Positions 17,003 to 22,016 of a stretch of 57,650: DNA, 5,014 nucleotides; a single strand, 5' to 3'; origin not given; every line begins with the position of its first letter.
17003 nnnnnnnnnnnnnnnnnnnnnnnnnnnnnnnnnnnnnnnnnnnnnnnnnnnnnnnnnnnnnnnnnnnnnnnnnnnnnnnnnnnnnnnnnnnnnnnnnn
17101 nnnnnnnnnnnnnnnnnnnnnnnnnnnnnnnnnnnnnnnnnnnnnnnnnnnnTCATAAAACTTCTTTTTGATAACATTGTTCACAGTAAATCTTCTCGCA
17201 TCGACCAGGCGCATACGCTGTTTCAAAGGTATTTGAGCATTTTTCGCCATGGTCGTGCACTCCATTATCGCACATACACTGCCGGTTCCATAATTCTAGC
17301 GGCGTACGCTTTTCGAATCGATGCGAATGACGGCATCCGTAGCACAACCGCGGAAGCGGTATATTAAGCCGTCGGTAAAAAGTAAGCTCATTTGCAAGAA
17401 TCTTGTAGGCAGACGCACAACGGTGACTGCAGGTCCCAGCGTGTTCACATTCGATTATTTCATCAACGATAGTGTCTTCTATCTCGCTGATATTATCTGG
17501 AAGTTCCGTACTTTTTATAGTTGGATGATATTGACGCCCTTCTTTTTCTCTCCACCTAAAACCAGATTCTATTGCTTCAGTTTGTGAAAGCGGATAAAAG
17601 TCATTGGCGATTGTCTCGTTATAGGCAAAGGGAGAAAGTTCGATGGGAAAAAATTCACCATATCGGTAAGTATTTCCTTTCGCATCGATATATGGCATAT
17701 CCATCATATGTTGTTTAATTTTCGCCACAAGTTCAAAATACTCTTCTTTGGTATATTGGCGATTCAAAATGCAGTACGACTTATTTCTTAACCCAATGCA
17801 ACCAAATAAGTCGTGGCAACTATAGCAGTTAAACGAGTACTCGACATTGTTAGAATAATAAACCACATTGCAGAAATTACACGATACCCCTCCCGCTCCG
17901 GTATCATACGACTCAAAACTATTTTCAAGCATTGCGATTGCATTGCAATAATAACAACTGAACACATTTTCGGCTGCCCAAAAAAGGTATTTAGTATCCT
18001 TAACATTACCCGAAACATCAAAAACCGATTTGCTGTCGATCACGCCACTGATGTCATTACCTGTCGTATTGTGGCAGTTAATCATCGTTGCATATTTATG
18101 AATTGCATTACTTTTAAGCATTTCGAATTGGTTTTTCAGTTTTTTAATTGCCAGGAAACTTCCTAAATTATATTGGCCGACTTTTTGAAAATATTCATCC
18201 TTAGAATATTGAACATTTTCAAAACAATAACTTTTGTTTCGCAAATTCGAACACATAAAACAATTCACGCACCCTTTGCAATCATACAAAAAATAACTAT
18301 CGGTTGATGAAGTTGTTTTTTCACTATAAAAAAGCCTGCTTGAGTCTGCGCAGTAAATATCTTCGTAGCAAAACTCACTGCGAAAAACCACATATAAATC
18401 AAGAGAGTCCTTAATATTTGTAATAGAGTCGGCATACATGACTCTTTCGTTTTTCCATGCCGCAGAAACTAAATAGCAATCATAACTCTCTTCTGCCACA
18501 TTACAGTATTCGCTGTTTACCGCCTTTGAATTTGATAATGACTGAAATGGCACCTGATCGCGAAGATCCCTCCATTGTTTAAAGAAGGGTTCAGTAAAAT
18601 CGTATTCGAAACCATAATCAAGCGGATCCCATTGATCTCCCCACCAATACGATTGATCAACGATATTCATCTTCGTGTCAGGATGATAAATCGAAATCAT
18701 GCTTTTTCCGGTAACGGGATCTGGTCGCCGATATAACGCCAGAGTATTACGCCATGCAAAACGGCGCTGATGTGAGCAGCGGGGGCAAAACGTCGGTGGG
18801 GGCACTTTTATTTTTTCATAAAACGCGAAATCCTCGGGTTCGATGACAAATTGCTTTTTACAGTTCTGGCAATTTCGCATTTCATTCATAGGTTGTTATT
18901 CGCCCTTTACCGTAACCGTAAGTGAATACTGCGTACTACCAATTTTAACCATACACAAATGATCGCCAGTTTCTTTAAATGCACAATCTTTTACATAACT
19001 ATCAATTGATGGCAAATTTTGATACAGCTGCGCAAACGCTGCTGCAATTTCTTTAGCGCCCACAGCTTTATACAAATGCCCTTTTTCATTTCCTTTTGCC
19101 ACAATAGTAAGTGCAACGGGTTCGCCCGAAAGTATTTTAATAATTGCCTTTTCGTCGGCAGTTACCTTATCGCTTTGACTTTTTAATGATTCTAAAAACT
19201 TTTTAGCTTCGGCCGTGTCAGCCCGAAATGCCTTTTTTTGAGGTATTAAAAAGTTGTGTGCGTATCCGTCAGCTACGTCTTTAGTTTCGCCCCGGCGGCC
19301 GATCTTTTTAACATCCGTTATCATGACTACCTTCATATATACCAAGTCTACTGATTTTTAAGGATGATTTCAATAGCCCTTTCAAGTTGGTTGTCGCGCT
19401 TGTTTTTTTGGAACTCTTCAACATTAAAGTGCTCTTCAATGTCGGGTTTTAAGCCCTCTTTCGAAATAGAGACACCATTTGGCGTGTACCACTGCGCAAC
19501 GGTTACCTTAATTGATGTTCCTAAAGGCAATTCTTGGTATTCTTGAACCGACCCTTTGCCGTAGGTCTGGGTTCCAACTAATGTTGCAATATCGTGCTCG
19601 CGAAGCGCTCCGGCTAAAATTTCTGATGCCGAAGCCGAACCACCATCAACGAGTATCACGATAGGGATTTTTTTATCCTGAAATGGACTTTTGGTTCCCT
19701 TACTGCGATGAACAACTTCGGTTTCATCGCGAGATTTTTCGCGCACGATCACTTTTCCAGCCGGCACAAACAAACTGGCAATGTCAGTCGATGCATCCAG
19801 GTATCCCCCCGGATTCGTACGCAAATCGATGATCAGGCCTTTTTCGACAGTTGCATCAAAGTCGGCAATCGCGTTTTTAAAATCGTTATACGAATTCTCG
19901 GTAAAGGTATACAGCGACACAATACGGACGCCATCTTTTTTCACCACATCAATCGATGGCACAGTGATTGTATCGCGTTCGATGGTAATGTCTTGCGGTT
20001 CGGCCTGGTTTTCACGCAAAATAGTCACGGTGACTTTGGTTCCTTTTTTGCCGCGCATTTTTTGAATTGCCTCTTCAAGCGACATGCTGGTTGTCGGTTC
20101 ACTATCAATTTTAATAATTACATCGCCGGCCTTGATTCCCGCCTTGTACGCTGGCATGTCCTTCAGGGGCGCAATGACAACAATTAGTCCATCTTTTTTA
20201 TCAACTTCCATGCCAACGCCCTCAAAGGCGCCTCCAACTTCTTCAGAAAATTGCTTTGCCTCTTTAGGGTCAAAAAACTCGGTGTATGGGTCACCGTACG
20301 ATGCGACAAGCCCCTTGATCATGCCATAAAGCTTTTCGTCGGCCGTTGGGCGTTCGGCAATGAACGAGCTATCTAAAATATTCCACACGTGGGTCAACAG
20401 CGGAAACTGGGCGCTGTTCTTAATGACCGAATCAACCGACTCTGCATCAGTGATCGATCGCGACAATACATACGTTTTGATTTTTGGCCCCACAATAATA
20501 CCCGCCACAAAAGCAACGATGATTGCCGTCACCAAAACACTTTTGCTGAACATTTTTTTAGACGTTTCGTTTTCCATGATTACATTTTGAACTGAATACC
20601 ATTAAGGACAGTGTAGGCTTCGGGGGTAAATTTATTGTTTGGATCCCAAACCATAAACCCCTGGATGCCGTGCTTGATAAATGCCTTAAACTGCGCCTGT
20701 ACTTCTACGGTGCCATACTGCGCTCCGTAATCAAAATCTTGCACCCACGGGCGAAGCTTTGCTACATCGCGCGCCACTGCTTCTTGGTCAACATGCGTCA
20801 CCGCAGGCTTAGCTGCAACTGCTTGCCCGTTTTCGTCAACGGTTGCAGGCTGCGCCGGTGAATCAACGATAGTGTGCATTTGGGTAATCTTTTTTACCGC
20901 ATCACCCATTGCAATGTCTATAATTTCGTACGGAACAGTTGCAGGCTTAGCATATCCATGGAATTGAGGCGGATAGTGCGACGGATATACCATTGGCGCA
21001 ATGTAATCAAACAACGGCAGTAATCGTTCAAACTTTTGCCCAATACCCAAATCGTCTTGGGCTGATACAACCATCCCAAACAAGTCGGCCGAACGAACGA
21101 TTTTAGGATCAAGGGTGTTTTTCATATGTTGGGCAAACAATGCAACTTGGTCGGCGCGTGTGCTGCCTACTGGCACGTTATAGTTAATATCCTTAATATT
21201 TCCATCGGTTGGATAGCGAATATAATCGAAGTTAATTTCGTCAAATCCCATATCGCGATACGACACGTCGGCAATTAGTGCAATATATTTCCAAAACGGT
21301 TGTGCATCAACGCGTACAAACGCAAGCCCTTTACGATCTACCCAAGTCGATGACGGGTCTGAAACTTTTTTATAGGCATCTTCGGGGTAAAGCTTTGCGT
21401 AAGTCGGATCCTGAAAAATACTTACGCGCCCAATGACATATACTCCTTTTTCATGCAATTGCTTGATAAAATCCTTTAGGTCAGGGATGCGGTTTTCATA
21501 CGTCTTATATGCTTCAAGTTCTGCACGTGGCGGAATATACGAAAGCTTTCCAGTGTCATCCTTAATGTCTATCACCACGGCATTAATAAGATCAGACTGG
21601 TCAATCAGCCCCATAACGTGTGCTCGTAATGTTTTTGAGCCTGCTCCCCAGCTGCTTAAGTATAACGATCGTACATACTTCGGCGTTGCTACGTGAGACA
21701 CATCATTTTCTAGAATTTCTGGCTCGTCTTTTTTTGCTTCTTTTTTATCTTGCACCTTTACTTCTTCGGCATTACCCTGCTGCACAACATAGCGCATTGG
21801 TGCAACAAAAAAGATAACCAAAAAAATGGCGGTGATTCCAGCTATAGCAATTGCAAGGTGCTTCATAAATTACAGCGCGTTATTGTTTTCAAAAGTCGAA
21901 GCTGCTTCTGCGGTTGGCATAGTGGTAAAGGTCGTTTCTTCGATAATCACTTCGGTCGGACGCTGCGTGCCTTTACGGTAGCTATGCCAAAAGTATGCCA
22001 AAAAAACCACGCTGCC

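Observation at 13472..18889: Three tandem Cys-rich multi-zinc-ribbon paralogues interleaved with cutA and packed behind rplI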

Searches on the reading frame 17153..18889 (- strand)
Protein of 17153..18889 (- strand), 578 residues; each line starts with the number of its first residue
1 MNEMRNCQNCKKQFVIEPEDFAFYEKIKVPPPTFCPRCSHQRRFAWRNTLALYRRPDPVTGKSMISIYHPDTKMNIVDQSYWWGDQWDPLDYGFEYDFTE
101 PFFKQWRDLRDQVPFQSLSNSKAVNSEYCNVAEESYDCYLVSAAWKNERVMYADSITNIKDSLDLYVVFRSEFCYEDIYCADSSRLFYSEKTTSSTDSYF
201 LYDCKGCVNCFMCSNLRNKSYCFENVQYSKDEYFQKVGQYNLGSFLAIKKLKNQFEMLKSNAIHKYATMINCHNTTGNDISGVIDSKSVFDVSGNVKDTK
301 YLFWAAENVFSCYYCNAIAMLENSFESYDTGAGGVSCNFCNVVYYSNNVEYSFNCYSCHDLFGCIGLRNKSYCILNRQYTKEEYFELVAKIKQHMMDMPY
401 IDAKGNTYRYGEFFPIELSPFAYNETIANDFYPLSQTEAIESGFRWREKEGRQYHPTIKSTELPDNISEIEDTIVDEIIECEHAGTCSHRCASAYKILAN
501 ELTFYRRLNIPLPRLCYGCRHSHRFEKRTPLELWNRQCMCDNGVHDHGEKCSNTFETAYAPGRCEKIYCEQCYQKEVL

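Call 3: search_protein_families(library=pfam, proteins=[window:17153-18889:-], max_evalue=1)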
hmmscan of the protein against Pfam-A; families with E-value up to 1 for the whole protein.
window:17153-18889:- (578 aa): 0 families

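Call 4: search_protein_families(library=ncbifam, proteins=[window:17153-18889:-], max_evalue=1)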
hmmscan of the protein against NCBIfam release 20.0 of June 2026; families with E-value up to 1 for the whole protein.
window:17153-18889:- (578 aa): 0 families

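Call 7: search_solved_structures(query=A1, max_evalue=10)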
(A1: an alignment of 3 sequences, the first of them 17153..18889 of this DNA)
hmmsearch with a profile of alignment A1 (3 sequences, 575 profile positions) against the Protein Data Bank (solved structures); distinct sequences matched with E-value up to 10: 4.
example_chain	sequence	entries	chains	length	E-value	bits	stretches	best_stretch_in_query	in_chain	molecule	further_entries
1ctl_A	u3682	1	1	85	0.19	13.7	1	538-573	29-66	AVIAN CYSTEINE RICH PROTEIN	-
1b8t_A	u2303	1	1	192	0.2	13.6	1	538-573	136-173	PROTEIN (CRP1)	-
1cxx_A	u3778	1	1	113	0.37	12.7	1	538-573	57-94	CYSTEINE AND GLYCINE-RICH PROTEIN CRP2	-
1ibi_A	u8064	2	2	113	0.38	12.7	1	538-573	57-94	CYSTEINE-RICH PROTEIN 2 | CYSTEINE AND GLYCINE-RICH PROTEIN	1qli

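Call 37: search_protein_families(library=padloc, proteins=[window:17153-18889:-], max_evalue=0.01)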
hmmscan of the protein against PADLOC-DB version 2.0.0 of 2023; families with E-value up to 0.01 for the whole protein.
window:17153-18889:- (578 aa): 0 families

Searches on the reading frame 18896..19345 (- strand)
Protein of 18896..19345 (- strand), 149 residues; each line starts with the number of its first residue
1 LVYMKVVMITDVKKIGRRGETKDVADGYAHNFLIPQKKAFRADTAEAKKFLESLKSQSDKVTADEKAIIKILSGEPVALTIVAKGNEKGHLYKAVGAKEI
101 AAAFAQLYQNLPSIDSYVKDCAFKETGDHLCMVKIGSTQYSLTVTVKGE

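Call 3: search_protein_families(library=pfam, proteins=[window:18896-19345:-], max_evalue=1)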
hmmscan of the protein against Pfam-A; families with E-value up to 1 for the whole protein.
window:18896-19345:- (149 aa): 2 families
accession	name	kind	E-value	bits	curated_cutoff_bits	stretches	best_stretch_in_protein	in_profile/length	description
PF01281.25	Ribosomal_L9_N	-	2.2e-16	59.6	20.7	1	4-50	1-47/47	Ribosomal protein L9, N-terminal domain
PF03948.19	Ribosomal_L9_C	-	2.9e-05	24.8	23.2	1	65-146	3-84/86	Ribosomal protein L9, C-terminal domain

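Call 4: search_protein_families(library=ncbifam, proteins=[window:18896-19345:-], max_evalue=1)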
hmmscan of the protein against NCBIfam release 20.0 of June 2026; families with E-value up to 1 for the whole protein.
window:18896-19345:- (149 aa): 3 families
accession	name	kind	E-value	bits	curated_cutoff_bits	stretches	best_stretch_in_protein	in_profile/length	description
TIGR00158.1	L9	equivalog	4.3e-24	85.7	58.6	1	4-147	1-146/148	50S ribosomal protein L9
NF011110.0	PRK14538.1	equivalog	2.3e-09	36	707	1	3-109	688-794/838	putative bifunctional signaling protein/50S ribosomal protein L9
TIGR03006.1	pepcterm_polyde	equivalog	0.071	12.2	276.2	1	12-58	66-112/272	XrtA system polysaccharide deacetylase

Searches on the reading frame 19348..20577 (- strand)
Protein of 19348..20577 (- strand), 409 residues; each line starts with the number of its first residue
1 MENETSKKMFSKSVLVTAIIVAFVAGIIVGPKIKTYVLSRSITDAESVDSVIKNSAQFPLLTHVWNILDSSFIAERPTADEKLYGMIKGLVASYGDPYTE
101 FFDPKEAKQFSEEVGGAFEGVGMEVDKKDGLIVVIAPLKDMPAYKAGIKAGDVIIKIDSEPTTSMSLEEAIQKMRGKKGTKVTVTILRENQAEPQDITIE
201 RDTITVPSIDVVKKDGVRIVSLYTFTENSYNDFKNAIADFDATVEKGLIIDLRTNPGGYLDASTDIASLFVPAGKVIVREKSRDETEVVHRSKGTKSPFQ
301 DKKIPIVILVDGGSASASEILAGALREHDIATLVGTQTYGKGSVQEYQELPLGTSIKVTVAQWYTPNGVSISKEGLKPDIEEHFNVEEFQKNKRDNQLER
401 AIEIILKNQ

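Call 21: search_protein_families(library=pfam, proteins=[window:19348-20577:-], max_evalue=0.01)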
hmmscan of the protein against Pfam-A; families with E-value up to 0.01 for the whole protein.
window:19348-20577:- (409 aa): 4 families
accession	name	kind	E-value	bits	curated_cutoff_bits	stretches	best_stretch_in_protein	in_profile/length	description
PF03572.23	Peptidase_S41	-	1.1e-49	168.6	24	1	219-381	4-164/165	Peptidase family S41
PF00595.29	PDZ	-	2.1e-13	50.9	23.2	1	120-187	11-81/81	PDZ domain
PF17820.7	PDZ_6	-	4.1e-13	49.3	27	1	134-188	2-54/54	PDZ domain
PF13180.12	PDZ_2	-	7.6e-12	45.8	27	1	122-194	4-75/80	PDZ domain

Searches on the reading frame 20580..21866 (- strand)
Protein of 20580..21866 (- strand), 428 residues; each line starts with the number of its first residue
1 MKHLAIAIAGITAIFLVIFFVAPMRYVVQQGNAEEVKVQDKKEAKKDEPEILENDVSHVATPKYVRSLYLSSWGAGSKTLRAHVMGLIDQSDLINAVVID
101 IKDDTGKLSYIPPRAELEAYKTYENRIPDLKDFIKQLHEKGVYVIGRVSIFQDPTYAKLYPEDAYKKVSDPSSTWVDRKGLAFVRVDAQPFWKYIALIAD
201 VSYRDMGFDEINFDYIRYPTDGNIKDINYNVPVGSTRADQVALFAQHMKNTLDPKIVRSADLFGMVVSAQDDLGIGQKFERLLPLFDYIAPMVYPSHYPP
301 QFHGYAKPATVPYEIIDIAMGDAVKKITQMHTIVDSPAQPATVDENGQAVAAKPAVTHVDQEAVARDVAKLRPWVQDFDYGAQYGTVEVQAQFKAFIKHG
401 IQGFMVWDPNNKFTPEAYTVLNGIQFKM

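Call 21: search_protein_families(library=pfam, proteins=[window:20580-21866:-], max_evalue=0.01)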
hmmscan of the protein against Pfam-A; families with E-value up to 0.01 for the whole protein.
window:20580-21866:- (428 aa): 1 family
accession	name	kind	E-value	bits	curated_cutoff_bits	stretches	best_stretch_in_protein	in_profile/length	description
PF13200.12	DUF4015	-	1.9e-78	264.2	27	2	68-333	2-265/313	Putative glycosyl hydrolase domain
